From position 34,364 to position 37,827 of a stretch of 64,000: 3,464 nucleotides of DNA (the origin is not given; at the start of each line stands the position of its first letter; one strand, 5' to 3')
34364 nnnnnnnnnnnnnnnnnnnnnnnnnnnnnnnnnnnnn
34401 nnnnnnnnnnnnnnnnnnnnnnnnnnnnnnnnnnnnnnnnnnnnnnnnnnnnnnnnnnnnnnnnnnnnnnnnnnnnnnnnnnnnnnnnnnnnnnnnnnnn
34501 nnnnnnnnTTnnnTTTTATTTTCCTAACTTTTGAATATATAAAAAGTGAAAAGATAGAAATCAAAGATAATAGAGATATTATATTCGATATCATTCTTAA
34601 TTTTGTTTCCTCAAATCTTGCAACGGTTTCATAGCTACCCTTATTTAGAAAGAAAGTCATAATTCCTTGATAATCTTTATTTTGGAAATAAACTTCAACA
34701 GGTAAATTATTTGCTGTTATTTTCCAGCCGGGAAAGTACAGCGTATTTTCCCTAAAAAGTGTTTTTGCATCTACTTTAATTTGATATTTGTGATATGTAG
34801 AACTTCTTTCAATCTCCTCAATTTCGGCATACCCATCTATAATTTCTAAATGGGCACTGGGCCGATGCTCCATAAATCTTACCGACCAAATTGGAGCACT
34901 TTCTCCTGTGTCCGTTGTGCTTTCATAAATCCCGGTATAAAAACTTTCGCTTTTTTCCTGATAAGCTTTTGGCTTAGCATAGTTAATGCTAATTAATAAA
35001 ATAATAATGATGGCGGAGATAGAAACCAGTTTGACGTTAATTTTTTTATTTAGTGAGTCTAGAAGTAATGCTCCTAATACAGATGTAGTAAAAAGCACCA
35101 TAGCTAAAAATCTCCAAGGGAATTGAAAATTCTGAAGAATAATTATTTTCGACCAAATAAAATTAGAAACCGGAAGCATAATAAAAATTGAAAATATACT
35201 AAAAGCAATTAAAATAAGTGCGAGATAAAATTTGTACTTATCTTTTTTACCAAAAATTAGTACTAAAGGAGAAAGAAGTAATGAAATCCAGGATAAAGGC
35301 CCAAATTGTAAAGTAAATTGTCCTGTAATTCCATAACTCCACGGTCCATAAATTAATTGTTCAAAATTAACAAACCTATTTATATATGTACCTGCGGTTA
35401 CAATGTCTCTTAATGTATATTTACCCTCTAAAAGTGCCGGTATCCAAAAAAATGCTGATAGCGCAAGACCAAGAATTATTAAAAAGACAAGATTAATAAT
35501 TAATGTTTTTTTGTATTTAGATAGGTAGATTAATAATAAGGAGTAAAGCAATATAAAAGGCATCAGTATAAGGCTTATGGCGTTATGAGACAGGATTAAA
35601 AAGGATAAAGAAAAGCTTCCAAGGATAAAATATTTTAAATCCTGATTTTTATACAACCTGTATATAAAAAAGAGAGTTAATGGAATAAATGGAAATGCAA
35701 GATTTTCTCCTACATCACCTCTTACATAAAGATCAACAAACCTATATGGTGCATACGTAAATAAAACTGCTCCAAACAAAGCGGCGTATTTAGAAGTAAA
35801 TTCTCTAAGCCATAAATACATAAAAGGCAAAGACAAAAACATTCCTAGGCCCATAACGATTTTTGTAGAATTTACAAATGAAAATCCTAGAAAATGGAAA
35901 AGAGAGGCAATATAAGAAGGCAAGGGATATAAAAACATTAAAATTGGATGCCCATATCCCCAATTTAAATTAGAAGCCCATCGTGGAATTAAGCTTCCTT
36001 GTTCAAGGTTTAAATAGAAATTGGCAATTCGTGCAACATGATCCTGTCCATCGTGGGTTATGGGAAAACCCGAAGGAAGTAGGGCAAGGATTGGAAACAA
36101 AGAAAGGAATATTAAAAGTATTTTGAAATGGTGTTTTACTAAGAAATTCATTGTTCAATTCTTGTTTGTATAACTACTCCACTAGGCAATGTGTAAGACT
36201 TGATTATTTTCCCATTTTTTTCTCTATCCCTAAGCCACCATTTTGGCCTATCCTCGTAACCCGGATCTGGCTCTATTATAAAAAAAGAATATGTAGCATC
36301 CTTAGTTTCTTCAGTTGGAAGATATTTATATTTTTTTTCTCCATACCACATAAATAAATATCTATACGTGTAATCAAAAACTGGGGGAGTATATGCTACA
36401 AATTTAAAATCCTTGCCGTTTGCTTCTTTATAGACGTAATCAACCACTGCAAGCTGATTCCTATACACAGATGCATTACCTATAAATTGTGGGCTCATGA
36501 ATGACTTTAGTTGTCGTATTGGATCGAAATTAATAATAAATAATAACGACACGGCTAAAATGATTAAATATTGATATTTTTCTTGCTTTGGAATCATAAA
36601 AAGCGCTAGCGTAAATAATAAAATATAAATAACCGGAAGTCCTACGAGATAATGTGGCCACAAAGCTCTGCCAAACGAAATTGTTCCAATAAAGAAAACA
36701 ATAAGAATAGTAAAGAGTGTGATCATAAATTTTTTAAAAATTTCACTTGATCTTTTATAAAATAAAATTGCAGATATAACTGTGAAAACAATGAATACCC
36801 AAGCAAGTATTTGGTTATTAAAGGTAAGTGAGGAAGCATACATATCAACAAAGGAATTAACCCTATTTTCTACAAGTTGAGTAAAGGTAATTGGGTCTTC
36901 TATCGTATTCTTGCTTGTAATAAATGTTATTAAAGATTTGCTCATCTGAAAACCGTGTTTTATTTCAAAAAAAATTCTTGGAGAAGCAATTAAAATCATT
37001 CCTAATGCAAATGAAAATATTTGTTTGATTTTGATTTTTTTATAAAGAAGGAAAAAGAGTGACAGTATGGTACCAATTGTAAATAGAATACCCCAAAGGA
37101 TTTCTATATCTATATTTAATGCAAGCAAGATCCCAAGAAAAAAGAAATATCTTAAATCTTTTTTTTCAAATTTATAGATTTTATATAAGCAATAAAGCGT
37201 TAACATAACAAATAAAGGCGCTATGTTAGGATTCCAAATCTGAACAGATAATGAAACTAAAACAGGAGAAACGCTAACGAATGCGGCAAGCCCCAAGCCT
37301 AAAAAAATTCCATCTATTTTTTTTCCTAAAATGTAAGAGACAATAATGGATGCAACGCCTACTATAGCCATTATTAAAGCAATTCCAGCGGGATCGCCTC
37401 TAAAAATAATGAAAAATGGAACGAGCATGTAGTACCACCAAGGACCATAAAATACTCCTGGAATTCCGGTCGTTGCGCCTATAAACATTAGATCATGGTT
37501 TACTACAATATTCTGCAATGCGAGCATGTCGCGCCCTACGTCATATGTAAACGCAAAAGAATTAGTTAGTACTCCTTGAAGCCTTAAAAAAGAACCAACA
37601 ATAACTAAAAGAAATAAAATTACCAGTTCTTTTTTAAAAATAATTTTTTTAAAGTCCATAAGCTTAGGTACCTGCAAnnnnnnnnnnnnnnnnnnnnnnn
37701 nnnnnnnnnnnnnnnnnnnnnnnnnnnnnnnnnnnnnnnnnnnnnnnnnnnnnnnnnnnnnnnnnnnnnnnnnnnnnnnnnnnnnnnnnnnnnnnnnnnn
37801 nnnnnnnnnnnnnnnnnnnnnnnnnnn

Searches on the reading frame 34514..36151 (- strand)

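Call 8: search_protein_families(library=pfam, proteins=[window:34514-36151:-], max_evalue=0.01)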
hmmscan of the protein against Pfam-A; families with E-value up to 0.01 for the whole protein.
window:34514-36151:- (546 aa): 2 families
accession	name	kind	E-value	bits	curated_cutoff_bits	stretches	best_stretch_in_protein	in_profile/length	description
PF10131.15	PTPS_related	-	2.5e-11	43.2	26.4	1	75-397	4-315/621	6-pyruvoyl-tetrahydropterin synthase related domain; membrane protein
PF13231.12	PMT_2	-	0.00059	20.5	26.1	1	76-228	4-152/160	Dolichyl-phosphate-mannose-protein mannosyltransferase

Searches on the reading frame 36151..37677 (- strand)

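Call 6: search_protein_families(library=pfam, proteins=[window:36151-37677:-], max_evalue=0.01)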
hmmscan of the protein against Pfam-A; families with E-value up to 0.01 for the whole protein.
window:36151-37677:- (509 aa): 1 family
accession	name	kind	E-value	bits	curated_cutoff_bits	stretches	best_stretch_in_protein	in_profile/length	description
PF13231.12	PMT_2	-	1.7e-05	25.5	26.1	1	79-233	4-156/160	Dolichyl-phosphate-mannose-protein mannosyltransferase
